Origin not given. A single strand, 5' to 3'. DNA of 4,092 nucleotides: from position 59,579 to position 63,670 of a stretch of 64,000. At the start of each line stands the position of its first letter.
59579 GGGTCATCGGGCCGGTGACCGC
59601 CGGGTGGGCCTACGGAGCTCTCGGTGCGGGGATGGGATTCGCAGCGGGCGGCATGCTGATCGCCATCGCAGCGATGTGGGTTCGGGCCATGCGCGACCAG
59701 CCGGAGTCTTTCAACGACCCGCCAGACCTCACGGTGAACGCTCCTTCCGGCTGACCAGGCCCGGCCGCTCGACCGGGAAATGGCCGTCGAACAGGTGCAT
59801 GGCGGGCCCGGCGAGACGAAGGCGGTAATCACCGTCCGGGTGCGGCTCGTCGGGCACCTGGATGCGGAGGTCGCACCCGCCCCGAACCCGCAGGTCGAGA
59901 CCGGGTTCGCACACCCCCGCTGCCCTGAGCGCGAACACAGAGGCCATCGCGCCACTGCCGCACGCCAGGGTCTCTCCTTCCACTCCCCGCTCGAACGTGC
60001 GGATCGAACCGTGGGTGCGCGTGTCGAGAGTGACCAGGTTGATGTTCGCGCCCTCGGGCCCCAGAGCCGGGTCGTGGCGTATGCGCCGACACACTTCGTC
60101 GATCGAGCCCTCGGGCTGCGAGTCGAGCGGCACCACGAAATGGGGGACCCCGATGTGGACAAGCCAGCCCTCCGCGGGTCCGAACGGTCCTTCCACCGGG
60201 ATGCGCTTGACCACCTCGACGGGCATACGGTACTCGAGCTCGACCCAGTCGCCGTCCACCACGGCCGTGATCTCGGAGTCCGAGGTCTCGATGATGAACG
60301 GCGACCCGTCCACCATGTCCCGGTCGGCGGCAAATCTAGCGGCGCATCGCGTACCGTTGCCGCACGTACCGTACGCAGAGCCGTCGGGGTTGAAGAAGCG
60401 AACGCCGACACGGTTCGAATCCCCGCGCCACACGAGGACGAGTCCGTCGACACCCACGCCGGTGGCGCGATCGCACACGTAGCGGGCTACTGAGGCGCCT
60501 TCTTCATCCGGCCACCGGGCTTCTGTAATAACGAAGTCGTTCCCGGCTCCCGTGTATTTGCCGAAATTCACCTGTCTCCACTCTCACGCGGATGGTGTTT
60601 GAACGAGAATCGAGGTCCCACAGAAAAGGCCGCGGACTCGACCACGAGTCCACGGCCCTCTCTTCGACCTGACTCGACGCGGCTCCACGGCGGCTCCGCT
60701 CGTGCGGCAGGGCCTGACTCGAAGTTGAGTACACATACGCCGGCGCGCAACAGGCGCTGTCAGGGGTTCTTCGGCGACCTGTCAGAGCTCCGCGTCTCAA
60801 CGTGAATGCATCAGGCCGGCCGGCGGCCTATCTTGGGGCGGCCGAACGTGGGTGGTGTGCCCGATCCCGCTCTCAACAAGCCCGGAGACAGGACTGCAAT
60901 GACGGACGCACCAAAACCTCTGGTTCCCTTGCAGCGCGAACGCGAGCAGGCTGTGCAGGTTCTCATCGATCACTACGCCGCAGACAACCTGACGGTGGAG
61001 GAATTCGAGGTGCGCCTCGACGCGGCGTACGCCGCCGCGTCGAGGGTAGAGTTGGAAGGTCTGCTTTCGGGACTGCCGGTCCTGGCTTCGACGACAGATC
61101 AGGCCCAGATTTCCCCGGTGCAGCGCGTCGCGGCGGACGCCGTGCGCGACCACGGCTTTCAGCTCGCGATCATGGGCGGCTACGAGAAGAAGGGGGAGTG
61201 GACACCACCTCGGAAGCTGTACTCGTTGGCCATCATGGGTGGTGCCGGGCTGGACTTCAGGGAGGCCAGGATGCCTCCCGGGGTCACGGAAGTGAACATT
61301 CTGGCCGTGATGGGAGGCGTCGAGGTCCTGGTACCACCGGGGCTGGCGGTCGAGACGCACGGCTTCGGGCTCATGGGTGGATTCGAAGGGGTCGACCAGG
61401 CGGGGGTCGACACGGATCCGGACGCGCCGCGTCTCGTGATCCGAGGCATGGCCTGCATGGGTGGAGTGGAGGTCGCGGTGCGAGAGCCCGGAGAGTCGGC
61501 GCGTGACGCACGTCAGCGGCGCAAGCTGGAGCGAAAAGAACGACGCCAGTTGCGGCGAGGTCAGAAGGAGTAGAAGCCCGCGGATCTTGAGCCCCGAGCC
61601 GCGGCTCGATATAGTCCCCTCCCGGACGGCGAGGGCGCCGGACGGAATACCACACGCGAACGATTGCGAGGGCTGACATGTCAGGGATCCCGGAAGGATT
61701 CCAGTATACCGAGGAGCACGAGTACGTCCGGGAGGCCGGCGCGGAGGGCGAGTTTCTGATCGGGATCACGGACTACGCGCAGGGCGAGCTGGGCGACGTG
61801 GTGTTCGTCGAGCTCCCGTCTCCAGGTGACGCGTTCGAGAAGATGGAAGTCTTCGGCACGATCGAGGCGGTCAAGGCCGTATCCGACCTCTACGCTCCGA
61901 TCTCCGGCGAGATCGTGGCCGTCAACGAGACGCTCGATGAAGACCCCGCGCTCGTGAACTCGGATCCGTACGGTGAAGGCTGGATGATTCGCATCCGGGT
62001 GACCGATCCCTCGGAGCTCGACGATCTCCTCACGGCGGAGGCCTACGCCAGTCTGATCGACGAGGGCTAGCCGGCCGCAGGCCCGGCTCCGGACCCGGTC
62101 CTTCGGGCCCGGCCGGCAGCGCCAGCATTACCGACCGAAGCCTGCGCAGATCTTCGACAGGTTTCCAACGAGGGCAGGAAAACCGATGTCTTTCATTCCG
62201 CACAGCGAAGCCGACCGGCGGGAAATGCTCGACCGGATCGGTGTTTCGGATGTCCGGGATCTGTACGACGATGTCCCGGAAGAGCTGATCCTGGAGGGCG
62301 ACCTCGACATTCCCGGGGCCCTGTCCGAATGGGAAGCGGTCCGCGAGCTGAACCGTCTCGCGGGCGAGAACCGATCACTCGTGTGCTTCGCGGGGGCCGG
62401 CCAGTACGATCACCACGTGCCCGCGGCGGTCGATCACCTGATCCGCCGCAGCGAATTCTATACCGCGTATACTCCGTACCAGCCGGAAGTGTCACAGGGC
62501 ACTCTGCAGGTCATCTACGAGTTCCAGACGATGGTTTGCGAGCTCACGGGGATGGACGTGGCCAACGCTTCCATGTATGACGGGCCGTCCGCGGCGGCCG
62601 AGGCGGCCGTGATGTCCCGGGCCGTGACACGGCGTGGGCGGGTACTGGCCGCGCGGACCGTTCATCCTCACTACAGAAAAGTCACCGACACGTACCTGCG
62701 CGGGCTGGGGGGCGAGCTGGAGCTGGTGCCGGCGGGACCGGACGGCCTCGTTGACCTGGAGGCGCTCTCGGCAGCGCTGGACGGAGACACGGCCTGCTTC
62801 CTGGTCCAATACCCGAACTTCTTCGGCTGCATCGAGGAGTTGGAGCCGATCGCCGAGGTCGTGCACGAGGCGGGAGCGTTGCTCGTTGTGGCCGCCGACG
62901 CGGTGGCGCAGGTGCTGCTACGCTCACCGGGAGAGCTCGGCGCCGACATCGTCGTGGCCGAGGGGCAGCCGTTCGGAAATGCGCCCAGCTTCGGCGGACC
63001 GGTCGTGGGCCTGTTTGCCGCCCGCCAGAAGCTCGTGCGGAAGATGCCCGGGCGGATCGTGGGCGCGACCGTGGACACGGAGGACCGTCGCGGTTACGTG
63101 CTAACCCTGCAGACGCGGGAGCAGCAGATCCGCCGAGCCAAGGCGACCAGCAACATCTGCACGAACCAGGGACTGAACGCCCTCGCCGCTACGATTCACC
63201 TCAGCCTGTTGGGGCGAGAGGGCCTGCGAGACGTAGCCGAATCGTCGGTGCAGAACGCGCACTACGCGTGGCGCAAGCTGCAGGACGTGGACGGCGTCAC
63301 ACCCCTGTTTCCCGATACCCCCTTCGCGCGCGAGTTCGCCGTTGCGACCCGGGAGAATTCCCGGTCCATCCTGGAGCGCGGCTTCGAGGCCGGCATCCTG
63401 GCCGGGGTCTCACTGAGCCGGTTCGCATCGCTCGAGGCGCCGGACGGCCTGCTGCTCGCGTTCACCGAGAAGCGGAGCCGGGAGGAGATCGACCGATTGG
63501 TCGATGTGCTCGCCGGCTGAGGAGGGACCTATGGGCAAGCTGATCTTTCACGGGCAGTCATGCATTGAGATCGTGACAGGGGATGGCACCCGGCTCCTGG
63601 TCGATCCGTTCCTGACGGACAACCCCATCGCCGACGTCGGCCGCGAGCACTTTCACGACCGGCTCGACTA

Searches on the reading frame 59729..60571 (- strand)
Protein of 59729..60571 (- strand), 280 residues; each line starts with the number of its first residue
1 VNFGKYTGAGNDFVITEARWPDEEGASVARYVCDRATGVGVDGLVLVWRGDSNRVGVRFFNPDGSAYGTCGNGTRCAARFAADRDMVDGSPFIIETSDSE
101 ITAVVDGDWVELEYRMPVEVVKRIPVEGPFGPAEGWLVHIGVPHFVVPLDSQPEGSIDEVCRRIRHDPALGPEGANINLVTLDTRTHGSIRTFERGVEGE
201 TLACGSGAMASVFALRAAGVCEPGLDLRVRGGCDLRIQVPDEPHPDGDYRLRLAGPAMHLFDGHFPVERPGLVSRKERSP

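Call 84: search_protein_families(library=pfam, proteins=[window:59729-60571:-], max_evalue=0.0001)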
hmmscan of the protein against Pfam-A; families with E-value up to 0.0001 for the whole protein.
window:59729-60571:- (280 aa): 1 family
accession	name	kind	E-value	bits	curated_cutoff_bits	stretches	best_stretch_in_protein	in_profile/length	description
PF01678.24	DAP_epimerase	-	2.8e-31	108.5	34.7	2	4-104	2-103/121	Diaminopimelate epimerase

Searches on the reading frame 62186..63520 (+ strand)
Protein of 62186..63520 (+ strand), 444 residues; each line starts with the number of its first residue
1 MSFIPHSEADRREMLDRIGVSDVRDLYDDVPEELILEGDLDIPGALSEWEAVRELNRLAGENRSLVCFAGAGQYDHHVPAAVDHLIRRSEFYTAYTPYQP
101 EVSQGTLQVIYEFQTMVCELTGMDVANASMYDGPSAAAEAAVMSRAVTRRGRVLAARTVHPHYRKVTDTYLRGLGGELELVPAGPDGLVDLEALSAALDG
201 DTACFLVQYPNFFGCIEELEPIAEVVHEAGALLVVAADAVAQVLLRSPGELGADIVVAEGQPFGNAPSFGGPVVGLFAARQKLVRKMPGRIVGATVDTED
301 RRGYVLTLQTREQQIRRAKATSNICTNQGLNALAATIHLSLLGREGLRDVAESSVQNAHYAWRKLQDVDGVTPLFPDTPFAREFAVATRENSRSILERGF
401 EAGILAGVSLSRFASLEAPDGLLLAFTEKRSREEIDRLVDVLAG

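Call 84: search_protein_families(library=pfam, proteins=[window:62186-63520:+], max_evalue=0.0001)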
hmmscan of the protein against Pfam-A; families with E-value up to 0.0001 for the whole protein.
window:62186-63520:+ (444 aa): 2 families
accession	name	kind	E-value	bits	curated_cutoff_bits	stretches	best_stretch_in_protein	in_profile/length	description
PF02347.22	GDC-P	-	9.9e-125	417.2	26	1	2-442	2-429/429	Glycine cleavage system P-protein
PF00266.25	Aminotran_5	-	1.8e-08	34.2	21.5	1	174-375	112-301/371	Aminotransferase class-V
